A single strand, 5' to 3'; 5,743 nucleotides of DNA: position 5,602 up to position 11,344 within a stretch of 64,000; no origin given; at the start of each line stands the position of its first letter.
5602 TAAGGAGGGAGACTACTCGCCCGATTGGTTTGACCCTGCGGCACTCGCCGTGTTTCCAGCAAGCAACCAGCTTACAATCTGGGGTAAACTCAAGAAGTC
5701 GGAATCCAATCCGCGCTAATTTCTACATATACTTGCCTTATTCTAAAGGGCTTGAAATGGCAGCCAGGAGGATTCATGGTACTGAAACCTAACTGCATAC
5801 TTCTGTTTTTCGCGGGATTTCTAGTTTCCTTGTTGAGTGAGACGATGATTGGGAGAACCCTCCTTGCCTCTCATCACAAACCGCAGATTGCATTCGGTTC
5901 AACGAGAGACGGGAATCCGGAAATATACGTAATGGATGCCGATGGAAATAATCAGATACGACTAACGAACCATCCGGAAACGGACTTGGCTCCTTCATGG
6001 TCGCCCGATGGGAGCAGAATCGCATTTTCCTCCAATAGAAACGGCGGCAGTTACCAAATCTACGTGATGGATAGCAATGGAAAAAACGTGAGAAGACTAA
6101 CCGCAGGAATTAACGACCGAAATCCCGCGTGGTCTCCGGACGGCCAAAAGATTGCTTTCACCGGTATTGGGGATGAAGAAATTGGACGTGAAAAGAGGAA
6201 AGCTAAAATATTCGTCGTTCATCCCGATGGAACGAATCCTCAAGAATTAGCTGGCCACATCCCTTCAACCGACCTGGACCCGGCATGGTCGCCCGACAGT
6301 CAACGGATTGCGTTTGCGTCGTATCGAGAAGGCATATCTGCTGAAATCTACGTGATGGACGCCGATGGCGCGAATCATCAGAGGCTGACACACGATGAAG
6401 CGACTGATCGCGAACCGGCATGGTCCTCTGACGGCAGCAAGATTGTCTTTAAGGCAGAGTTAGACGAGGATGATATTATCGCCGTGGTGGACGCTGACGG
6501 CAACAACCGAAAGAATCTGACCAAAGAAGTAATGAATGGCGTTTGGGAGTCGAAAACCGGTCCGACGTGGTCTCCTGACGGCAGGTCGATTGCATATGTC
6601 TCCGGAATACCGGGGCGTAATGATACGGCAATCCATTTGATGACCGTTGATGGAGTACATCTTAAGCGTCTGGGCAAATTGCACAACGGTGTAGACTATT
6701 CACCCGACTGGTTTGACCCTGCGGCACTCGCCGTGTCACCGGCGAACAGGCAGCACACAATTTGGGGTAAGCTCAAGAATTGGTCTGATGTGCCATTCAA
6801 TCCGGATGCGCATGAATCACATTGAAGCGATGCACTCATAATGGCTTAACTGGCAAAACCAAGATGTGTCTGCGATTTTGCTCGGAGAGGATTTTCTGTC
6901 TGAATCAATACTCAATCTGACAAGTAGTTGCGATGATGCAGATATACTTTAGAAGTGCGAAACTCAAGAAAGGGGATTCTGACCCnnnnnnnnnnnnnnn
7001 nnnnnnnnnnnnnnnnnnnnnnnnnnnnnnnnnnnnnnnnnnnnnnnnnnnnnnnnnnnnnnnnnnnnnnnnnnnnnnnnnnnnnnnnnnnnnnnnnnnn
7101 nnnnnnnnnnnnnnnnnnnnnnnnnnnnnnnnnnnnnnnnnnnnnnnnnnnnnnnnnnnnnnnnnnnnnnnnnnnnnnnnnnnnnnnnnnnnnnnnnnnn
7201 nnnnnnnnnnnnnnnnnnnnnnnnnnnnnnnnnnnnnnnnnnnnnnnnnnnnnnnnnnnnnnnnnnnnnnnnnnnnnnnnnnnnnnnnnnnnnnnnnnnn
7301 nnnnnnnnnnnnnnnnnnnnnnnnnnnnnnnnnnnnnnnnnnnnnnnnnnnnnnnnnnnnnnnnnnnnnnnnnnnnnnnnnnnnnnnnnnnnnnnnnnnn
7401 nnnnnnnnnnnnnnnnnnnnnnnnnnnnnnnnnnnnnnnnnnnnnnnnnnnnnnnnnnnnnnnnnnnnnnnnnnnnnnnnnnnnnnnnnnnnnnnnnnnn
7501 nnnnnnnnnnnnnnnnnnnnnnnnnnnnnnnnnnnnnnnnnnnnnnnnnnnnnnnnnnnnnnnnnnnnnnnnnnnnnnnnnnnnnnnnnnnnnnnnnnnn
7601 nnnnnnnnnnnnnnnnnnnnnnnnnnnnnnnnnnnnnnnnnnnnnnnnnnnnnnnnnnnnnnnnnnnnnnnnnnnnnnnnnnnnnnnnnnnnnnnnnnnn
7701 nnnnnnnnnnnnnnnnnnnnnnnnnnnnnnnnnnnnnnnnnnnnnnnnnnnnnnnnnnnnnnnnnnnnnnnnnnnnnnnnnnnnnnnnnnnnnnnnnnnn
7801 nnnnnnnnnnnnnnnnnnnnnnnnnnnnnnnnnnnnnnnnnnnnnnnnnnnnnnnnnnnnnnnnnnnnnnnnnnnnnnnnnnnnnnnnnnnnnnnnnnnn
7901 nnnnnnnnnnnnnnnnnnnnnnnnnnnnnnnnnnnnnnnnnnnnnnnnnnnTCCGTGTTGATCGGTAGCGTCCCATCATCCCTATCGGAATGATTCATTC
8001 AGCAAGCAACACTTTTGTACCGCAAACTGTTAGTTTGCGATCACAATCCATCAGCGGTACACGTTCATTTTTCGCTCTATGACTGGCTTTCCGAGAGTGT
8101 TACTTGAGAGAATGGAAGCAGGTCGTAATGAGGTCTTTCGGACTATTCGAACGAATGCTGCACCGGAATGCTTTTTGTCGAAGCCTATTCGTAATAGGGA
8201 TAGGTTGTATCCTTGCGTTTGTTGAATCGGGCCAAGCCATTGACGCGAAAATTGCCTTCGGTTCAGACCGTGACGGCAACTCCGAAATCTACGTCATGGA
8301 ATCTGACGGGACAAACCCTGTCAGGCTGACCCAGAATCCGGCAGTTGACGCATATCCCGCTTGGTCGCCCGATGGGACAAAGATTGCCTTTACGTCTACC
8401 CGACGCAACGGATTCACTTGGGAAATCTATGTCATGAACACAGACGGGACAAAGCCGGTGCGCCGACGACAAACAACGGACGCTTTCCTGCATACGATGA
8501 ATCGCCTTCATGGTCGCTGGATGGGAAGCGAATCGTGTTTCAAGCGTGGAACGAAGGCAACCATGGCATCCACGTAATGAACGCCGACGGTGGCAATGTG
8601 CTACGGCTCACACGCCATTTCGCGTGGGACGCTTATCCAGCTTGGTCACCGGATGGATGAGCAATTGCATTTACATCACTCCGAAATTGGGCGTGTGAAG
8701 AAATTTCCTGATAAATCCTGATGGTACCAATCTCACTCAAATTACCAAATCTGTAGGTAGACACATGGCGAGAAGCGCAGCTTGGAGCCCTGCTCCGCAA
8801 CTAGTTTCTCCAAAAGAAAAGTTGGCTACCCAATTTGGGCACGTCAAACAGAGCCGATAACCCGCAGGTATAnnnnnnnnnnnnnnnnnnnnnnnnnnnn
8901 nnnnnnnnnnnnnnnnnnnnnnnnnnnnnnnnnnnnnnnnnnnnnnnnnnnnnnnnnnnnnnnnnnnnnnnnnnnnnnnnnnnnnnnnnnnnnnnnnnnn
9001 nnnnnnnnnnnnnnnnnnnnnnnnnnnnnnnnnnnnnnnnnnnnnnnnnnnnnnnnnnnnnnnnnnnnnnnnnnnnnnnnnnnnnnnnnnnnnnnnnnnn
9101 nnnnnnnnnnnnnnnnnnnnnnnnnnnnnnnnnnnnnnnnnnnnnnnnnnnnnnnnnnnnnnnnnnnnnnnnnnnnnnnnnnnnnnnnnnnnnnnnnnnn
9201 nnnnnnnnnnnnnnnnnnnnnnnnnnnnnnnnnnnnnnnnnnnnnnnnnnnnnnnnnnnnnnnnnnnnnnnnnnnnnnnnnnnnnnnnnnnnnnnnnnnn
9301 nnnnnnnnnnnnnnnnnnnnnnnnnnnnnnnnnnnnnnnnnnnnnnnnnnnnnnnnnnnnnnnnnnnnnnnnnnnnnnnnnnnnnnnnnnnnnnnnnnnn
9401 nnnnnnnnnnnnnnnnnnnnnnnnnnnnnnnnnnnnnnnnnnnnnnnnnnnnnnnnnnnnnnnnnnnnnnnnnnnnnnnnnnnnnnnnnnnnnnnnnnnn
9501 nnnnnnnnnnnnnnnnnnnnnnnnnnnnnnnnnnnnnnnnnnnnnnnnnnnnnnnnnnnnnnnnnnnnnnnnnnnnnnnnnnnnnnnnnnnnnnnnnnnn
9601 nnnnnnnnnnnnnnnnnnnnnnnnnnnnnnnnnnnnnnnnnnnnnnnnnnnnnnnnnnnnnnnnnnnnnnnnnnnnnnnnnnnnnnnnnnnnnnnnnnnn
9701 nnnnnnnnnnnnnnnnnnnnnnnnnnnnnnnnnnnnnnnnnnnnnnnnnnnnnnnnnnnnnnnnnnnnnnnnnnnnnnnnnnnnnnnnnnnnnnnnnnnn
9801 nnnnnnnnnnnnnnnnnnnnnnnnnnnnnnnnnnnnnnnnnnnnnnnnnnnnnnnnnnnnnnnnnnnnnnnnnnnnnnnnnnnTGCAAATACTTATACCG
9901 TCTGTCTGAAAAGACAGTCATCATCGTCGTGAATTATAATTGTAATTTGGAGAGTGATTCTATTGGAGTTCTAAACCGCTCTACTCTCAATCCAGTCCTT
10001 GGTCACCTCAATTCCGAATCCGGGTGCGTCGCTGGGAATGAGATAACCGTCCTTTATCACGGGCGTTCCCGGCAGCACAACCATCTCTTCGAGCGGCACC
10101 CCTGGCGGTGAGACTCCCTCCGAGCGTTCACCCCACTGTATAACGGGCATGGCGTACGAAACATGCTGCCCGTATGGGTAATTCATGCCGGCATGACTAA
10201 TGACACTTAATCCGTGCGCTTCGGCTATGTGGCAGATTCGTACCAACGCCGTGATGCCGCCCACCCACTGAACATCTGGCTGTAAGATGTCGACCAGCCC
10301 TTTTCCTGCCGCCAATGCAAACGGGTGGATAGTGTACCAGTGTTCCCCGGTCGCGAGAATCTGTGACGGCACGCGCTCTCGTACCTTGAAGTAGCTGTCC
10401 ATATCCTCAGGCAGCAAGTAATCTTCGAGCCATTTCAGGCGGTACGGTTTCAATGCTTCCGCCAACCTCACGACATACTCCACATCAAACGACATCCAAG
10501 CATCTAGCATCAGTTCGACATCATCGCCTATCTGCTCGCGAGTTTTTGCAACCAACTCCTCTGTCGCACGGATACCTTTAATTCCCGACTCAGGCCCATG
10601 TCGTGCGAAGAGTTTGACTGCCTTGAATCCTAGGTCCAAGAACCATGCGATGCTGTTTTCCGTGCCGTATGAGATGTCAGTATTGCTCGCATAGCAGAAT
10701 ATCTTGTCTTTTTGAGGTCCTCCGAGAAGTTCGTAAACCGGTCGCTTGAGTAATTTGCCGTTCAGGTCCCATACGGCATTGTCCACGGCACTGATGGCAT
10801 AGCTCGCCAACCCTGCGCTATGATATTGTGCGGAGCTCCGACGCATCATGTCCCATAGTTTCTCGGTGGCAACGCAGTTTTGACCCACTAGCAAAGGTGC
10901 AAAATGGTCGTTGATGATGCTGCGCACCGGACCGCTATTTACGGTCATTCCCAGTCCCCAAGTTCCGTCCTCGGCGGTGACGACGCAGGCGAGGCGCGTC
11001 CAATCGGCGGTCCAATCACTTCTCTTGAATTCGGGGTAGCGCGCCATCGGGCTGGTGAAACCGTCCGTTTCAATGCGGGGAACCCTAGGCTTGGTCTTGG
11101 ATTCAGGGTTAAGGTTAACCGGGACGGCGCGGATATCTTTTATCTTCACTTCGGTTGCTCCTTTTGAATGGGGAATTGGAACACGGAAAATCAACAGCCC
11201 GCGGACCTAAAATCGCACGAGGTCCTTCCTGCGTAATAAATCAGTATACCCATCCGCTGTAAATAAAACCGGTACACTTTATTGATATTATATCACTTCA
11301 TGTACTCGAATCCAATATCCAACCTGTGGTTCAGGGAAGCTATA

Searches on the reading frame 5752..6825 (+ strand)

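Call 74: search_protein_families(library=pfam, proteins=[window:5752-6825:+], max_evalue=0.00001)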
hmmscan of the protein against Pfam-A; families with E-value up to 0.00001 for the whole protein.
window:5752-6825:+ (357 aa): 5 families
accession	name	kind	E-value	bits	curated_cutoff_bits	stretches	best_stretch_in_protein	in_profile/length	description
PF07676.18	PD40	-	2.6e-49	164.7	20.9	4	70-105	3-38/38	WD40-like Beta Propeller Repeat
PF00930.27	DPPIV_N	-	2.1e-13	50.2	22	0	181-284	2-119/354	Dipeptidyl peptidase IV (DPP IV) N-terminal region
PF25174.1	Beta-prop_THOC3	-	2.5e-09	37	305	0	57-137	70-147/272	THOC3 beta-propeller domain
PF14583.12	Pectate_lyase22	-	4.6e-08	32.6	30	0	243-305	218-275/386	Oligogalacturonate lyase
PF24797.1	Beta-prop_WDR35_TULP_N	-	4.9e-06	26.4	80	0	221-283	120-174/332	WDR35/TULP4 N-terminal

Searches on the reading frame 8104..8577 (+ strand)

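Call 74: search_protein_families(library=pfam, proteins=[window:8104-8577:+], max_evalue=0.00001)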
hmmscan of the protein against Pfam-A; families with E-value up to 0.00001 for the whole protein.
window:8104-8577:+ (157 aa): 1 family
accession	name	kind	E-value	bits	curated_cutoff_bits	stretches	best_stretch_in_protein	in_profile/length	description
PF07676.18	PD40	-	2.9e-13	49.8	20.9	1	73-110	2-38/38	WD40-like Beta Propeller Repeat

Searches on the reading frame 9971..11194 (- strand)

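Call 75: search_protein_families(library=pfam, proteins=[window:9971-11194:-], max_evalue=0.00001)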
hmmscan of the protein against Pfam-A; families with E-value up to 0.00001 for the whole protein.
window:9971-11194:- (407 aa): 2 families
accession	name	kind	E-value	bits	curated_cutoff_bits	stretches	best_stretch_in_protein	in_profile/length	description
PF13378.12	MR_MLE_C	-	1.1e-45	156.5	29.4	1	188-400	13-218/219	Enolase C-terminal domain-like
PF02746.21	MR_MLE_N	-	5.6e-14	52.8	22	1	69-158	29-117/117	Mandelate racemase / muconate lactonizing enzyme, N-terminal domain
